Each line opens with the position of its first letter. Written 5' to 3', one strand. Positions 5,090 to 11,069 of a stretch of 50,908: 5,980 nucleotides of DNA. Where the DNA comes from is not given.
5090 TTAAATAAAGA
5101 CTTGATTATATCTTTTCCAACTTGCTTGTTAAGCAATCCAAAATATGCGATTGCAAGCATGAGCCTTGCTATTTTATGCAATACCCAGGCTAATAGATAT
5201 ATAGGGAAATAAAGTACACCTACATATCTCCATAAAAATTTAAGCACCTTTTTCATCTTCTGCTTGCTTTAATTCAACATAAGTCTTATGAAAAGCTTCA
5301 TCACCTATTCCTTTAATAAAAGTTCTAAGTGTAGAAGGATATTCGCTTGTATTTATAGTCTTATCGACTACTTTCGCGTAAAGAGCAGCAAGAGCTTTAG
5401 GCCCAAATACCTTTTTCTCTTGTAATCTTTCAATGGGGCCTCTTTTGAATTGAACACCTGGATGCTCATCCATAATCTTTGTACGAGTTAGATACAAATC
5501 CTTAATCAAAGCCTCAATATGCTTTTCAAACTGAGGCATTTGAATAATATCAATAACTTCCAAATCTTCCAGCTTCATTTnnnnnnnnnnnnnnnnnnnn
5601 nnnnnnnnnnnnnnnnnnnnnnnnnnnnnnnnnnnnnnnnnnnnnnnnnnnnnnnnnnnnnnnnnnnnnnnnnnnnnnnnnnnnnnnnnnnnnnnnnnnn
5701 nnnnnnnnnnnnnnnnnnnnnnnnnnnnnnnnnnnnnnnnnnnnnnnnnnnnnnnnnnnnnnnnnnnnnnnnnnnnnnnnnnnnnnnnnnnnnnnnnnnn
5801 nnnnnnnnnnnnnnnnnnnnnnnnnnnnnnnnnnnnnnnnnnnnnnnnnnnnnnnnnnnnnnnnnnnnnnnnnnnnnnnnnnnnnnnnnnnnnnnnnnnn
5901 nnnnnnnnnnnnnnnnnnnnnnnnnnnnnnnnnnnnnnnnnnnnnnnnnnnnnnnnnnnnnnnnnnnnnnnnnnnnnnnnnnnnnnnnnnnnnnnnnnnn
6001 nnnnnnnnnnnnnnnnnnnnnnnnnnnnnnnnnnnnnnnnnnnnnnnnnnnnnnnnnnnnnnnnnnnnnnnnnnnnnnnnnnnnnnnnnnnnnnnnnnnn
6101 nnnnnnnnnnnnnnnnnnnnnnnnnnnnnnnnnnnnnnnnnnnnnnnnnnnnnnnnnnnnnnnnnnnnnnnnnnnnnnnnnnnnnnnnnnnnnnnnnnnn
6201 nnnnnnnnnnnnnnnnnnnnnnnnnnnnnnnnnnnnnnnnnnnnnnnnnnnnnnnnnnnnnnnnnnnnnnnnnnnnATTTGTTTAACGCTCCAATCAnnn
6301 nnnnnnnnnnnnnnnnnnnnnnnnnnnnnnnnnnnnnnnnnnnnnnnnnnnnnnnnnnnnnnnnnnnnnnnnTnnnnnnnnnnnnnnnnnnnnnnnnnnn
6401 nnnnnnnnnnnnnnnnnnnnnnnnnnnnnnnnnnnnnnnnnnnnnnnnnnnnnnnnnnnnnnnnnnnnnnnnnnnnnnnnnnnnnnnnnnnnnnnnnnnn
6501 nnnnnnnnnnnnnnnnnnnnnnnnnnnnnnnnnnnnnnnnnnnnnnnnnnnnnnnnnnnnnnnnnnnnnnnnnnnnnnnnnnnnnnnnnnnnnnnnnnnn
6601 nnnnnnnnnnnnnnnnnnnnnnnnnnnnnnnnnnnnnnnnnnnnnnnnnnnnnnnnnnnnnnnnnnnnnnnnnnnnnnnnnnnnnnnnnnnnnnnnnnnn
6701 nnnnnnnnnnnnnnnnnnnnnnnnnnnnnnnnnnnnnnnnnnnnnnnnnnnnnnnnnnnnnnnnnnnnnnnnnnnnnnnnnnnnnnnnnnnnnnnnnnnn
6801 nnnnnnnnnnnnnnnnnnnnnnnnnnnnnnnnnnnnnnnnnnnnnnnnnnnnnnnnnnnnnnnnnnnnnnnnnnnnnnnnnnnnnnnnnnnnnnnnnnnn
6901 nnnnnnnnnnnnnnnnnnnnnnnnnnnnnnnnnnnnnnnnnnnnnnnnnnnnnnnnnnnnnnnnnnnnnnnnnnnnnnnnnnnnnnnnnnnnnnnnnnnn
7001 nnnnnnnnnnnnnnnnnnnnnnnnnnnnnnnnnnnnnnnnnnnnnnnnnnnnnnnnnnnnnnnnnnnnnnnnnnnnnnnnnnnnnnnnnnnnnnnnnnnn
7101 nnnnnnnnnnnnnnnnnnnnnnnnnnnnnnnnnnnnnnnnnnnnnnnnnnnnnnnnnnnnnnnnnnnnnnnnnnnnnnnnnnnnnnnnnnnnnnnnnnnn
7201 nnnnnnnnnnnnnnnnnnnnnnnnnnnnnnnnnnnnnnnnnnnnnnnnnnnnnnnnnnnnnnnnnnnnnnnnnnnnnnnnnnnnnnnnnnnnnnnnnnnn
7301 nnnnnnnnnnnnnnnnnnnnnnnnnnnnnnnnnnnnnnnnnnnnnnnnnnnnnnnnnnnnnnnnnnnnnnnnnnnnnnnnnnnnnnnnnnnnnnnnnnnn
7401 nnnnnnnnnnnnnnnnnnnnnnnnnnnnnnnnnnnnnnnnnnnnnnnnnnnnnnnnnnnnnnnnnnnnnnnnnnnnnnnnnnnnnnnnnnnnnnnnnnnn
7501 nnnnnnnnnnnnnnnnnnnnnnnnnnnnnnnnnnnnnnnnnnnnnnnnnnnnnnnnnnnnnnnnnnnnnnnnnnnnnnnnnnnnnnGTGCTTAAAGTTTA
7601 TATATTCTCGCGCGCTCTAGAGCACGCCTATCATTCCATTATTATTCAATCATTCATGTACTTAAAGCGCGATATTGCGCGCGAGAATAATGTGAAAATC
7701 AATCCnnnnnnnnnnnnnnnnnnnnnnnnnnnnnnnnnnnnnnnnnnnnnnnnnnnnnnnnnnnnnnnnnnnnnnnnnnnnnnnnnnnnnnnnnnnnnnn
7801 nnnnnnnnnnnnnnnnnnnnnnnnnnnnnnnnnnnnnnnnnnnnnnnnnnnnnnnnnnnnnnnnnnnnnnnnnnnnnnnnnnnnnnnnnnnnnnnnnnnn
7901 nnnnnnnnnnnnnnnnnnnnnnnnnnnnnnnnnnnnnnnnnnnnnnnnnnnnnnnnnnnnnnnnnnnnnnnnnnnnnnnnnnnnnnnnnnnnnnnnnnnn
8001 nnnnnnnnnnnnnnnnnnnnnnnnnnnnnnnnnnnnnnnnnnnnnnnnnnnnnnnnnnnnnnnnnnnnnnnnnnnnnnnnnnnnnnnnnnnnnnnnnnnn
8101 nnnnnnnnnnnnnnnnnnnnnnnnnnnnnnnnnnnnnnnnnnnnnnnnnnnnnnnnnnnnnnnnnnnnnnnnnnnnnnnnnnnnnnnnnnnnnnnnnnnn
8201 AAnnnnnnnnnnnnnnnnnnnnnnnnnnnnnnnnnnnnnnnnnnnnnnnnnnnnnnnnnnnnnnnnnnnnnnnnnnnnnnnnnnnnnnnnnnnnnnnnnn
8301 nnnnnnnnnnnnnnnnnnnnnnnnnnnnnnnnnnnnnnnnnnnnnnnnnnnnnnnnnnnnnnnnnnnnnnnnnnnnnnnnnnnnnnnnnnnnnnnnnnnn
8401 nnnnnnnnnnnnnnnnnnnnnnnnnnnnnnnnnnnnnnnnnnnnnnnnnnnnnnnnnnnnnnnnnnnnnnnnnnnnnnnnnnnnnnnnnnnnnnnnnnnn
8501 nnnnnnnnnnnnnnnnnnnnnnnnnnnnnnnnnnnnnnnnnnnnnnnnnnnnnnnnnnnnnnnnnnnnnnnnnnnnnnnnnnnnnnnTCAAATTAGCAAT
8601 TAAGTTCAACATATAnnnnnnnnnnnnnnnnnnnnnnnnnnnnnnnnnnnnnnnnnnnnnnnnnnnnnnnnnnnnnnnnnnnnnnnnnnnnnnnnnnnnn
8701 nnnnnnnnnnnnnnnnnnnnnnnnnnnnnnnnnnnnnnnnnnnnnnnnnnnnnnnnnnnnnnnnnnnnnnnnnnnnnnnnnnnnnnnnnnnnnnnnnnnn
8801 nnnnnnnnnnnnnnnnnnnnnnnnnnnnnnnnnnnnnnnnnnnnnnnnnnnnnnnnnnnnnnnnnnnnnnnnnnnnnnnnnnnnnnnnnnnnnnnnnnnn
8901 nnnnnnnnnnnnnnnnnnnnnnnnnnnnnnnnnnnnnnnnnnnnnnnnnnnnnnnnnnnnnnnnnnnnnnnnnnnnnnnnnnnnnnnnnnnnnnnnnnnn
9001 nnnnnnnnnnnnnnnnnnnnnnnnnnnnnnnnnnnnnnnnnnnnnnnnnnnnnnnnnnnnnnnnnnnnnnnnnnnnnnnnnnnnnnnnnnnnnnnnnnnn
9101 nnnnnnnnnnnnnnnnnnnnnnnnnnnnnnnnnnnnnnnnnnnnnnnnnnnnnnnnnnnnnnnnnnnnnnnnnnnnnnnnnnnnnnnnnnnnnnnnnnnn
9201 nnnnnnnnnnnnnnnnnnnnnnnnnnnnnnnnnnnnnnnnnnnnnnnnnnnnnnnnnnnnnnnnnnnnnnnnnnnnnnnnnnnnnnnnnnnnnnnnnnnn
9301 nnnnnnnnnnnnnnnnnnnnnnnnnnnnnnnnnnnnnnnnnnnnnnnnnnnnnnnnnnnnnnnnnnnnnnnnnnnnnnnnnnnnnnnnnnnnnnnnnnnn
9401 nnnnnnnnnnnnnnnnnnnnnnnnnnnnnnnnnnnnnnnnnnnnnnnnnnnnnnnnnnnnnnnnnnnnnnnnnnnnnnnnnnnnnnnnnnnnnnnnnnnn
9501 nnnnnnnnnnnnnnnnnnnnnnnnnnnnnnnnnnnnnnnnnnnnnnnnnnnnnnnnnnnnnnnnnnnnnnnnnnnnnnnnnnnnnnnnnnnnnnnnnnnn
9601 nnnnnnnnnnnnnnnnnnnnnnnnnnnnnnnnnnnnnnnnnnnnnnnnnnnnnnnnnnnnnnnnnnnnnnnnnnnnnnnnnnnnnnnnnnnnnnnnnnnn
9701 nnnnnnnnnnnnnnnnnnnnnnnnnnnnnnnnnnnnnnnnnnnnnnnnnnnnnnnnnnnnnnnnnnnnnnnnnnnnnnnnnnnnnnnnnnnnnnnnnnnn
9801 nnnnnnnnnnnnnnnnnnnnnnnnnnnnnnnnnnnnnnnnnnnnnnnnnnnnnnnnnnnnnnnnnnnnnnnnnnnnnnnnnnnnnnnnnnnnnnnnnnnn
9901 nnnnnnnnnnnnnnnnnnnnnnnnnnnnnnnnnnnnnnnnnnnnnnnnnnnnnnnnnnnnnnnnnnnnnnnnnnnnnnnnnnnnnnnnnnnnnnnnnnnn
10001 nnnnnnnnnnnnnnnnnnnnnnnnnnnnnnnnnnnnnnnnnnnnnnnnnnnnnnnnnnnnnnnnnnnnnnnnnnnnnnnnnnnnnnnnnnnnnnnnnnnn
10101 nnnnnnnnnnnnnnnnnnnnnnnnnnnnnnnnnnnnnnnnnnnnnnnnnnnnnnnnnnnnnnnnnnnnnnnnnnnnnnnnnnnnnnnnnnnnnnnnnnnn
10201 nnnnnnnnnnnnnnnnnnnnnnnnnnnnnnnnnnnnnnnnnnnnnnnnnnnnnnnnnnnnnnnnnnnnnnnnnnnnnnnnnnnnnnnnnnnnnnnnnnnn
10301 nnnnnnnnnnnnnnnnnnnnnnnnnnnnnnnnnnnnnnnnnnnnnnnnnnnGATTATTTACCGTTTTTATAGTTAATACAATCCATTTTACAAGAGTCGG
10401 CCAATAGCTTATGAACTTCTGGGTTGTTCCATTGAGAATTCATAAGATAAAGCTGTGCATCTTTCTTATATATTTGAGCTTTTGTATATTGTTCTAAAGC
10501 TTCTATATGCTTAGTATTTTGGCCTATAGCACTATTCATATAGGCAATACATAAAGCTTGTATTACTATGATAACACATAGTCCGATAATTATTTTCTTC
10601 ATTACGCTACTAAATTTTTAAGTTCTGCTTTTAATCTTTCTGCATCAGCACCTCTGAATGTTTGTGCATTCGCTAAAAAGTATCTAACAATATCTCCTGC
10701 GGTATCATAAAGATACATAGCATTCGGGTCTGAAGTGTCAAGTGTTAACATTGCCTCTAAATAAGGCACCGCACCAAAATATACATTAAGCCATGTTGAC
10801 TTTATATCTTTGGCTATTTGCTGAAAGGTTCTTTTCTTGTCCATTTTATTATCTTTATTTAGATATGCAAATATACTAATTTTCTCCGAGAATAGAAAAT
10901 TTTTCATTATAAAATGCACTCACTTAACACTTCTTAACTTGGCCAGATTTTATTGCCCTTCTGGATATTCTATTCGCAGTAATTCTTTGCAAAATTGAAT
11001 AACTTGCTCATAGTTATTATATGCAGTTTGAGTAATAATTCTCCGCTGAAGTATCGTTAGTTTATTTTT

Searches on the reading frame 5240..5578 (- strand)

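Call 48: search_protein_families(library=phrogs, max_evalue=0.001, proteins=[window:5240-5578:-])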
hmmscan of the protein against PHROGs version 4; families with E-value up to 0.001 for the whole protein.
window:5240-5578:- (112 aa): 0 families

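Call 49: search_protein_families(library=pfam, max_evalue=0.01, proteins=[window:5240-5578:-])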
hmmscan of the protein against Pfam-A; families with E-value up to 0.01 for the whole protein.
window:5240-5578:- (112 aa): 0 families

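Call 86: search_protein_families(library=pfam, max_evalue=1, proteins=[window:5240-5578:-])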
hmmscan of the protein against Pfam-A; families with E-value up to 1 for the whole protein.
window:5240-5578:- (112 aa): 2 families
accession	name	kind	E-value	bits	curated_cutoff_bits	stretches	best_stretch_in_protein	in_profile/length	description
PF10557.15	Cullin_Nedd8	-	0.12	12.9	36.9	1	12-33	39-60/63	Cullin protein neddylation domain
PF17958.7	EF-hand_13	-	0.14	12.3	22.6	1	26-55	21-49/90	EF-hand domain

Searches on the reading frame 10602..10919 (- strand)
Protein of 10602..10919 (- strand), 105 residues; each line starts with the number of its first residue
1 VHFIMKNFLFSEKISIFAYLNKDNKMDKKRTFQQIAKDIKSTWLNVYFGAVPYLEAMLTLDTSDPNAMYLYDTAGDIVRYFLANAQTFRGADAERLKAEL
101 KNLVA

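Call 86: search_protein_families(library=pfam, max_evalue=1, proteins=[window:10602-10919:-])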
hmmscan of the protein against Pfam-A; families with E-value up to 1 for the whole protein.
window:10602-10919:- (105 aa): 1 family
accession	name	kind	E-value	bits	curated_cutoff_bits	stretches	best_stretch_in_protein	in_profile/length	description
PF12884.12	TORC_N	-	0.21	12.8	25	1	10-42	5-33/63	Transducer of regulated CREB activity, N terminus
